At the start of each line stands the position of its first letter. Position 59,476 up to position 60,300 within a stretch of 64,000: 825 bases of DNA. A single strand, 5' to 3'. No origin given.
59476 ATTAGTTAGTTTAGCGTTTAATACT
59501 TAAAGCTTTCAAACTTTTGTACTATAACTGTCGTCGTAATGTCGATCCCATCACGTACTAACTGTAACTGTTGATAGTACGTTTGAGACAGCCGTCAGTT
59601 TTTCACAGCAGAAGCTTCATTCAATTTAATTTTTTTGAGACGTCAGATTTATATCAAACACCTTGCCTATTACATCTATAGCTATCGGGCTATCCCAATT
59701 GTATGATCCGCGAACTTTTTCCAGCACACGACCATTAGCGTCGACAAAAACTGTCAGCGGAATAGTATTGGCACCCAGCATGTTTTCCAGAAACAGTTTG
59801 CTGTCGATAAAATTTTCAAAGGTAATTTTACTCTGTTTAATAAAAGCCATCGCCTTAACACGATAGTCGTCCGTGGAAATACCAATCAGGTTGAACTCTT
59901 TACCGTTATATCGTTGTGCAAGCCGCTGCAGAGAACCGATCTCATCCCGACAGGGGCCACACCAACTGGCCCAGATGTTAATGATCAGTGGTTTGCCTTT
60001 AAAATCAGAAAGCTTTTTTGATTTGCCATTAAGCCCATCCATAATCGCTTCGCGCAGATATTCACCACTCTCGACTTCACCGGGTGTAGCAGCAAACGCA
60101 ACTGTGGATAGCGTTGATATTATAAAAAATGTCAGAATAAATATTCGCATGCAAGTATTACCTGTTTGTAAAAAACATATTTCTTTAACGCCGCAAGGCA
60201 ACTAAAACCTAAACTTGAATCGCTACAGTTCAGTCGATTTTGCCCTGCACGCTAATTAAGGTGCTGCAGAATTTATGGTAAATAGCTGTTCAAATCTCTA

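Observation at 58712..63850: Divergent locus: nonahaem cytochrome + TlpA-like reductase <-> giant cytochrome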

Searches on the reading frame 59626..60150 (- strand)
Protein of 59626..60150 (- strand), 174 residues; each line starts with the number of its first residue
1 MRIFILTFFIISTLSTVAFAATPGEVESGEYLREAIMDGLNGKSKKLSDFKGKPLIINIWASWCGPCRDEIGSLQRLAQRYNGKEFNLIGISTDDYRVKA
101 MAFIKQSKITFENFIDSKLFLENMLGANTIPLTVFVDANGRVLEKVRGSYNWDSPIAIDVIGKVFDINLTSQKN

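Call 4: search_protein_families(library=pfam, proteins=[window:59626-60150:-], max_evalue=0.01)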
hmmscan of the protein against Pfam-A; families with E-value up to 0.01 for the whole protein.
window:59626-60150:- (174 aa): 6 families
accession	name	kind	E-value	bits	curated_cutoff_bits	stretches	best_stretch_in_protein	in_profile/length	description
PF00578.27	AhpC-TSA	-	6e-19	68.6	26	1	39-142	12-121/124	AhpC/TSA family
PF08534.16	Redoxin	-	6.5e-19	68.6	26.6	1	40-151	16-137/148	Redoxin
PF13905.12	Thioredoxin_8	-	2.5e-10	41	27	1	52-142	1-94/94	Thioredoxin-like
PF00085.26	Thioredoxin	-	5.7e-06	26.7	23.5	1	51-100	17-65/103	Thioredoxin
PF13098.12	Thioredoxin_2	-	0.00014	22.6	27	1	51-150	4-95/104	Thioredoxin-like domain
PF00255.25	GSHPx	-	0.0005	20.1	27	1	39-94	8-62/108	Glutathione peroxidase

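Call 5: search_protein_families(library=ncbifam, proteins=[window:59626-60150:-], max_evalue=0.01)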
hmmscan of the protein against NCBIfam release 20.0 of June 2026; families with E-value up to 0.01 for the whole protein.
window:59626-60150:- (174 aa): 14 families
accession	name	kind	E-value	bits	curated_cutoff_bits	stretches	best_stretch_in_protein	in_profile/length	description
NF047696.1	ThlDiSintTplARhiz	equivalog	3e-24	86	230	1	33-161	78-212/219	thiol:disulfide interchange protein TlpA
NF002854.0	PRK03147.1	subfamily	1.4e-22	80.4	170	1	4-150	15-160/176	thiol-disulfide oxidoreductase ResA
TIGR00385.1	dsbE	subfamily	6e-15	55.3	123.15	1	50-151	61-159/173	DsbE family thiol:disulfide interchange protein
NF041054.1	WAxxUGC_long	equivalog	3e-14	53.1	300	1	34-143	86-195/354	ResA-like WAxxUGC motif-containing protein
NF041202.1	StoA_CxxC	exception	2.9e-12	46.7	210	1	15-148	16-150/163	endospore biogenesis thiol-disulfide oxidoreductase StoA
NF011941.0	PRK15412.1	equivalog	7.8e-11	41.8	359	1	51-151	67-164/185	thiol:disulfide interchange protein DsbE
TIGR01068.1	thioredoxin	equivalog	1.1e-06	28.8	96.8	1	51-103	13-64/101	thioredoxin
NF010625.0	PRK14018.1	equivalog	2.5e-06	26.3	522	1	13-151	18-161/521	bifunctional peptide-methionine (S)-S-oxide reductase MsrA/peptide-methionine (R)-S-oxide reductase MsrB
NF008229.0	PRK10996.1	equivalog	5.2e-06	26.2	125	1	45-107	43-106/141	thioredoxin TrxC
NF006898.0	PRK09381.1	equivalog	0.00028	21.2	138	1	55-84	24-53/109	thioredoxin TrxA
NF045694.1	seleno_TsoB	exception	0.0018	16.5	805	1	50-69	472-491/572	rhodanese/DsbD fusion-like selenoprotein TsoB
NF040769.1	SelL_rel_redox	subfamily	0.0019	17.9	120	1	38-117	9-90/173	SelL-related redox protein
NF007900.0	PRK10606.1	equivalog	0.0079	15.8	270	0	37-96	10-68/183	glutathione peroxidase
TIGR01126.1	pdi_dom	equivalog_domain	0.0082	16.4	107.2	0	52-90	14-54/105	protein disulfide-isomerase domain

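Call 38: find_related_loci(query=A2, collection=metagenome_contigs, flank=10000)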
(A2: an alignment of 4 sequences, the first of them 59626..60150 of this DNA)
Query A2 (174 aa) in metagenome_contigs; peptide patterns used: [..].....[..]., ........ (x = any residue, [..] = any of these).
600 stretches matched a pattern (row limit reached: there are more); 529 encode a relative of the query (tblastn E <= 1e-3); the best 80 are kept; 80 distinct loci.
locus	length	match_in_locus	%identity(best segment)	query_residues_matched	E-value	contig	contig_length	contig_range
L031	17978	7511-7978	71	14-169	6e-78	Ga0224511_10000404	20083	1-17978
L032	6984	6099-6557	65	17-169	5e-67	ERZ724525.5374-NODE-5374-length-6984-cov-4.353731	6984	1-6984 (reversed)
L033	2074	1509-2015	59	1-169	1e-67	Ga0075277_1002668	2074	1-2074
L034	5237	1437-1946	56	1-167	6e-64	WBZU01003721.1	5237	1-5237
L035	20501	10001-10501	56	2-169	9e-61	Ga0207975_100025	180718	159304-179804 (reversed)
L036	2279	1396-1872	58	14-172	1e-61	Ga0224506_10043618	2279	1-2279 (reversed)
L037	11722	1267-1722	61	17-168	6e-59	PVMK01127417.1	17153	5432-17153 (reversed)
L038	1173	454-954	50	5-171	3e-61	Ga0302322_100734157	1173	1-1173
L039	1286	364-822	57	20-173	1e-58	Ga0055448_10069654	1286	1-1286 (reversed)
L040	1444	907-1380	53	2-161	2e-57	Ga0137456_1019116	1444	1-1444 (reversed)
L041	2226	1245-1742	49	1-165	2e-54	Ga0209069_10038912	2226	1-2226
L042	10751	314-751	53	20-165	5e-53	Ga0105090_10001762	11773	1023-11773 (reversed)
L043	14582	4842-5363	53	1-170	1e-52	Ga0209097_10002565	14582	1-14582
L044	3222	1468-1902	54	21-165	2e-51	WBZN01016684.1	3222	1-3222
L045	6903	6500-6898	55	23-155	6e-50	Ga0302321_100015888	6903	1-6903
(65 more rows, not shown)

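Call 68: search_protein_families(library=pfam, proteins=[L043:5502-6326:-, L043:6356-7741:-, L043:7771-8742:-, L035:2082-2972:+, L035:3020-4522:+, L035:4589-5377:+], max_evalue=0.001)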
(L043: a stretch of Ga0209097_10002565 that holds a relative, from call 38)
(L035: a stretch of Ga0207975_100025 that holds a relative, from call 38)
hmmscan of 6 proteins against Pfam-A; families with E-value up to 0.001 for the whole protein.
L043:5502-6326:- (274 aa): 0 families

L043:6356-7741:- (461 aa): 1 family
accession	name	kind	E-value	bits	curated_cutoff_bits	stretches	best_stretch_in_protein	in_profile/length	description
PF18914.6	DUF5666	-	8.9e-20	71.2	27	2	133-186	1-59/60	Domain of unknown function (DUF5666)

L043:7771-8742:- (323 aa): 1 family
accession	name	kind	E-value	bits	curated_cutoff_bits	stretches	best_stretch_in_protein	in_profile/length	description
PF20112.4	DUF6502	-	4.9e-29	101.4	27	1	45-268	6-228/268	Family of unknown function (DUF6502)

L035:2082-2972:+ (296 aa): 1 family
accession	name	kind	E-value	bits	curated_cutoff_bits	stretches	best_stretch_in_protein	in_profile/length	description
PF20112.4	DUF6502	-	1.9e-30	106.1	27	1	19-248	6-234/268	Family of unknown function (DUF6502)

L035:3020-4522:+ (500 aa): 1 family
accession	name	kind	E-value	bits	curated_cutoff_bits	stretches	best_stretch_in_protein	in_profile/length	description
PF18914.6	DUF5666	-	1.6e-17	63.9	27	2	169-222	1-59/60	Domain of unknown function (DUF5666)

L035:4589-5377:+ (262 aa): 0 families

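Call 80: search_solved_structures(query=window:59626-60150:-, max_evalue=1e-8)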
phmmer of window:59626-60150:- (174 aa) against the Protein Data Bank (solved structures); distinct sequences matched with E-value up to 1e-8: 29.
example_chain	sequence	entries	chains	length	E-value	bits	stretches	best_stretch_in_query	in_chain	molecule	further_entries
3kcm_A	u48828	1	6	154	8.3e-24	87.5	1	37-160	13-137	Thioredoxin family protein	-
1jfu_A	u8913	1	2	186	9e-20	74.3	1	35-161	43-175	THIOL:DISULFIDE INTERCHANGE PROTEIN TLPA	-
4txo_C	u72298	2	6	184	2.2e-18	69.8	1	35-161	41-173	Thiol:disulfide interchange protein TlpA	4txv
3hdc_A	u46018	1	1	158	3.4e-18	69.2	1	37-160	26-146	Thioredoxin family protein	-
4nmu_A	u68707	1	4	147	1.5e-16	63.9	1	25-150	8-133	Thiol-disulfide oxidoreductase ResA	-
2lja_A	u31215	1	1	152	2.5e-16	63.1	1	39-144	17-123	Putative thiol-disulfide oxidoreductase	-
3gl3_A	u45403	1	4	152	5.2e-15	58.8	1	36-145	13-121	Putative Thiol:disulfide interchange protein DsbE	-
4pq1_A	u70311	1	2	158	2e-14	56.9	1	34-141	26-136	Putative electron transport related protein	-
1st9_A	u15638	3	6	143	1.3e-13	54.3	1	35-150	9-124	Thiol-disulfide oxidoreductase resA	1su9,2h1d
2f9s_A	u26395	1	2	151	1.5e-13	54.1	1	35-150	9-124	Thiol-disulfide oxidoreductase resA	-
4k9z_A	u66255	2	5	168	2.6e-13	53.3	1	39-142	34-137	Putative thiol-disulfide oxidoreductase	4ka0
2h1b_A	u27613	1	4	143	3.3e-13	53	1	35-150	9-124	Thiol-disulfide oxidoreductase resA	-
5um7_A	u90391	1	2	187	1.5e-12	50.9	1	28-148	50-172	Thioredoxin signature protein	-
3c71_A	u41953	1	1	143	2.3e-12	50.2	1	35-150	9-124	Thiol-disulfide oxidoreductase resA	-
2h19_A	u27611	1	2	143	2.4e-12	50.2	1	35-150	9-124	Thiol-disulfide oxidoreductase resA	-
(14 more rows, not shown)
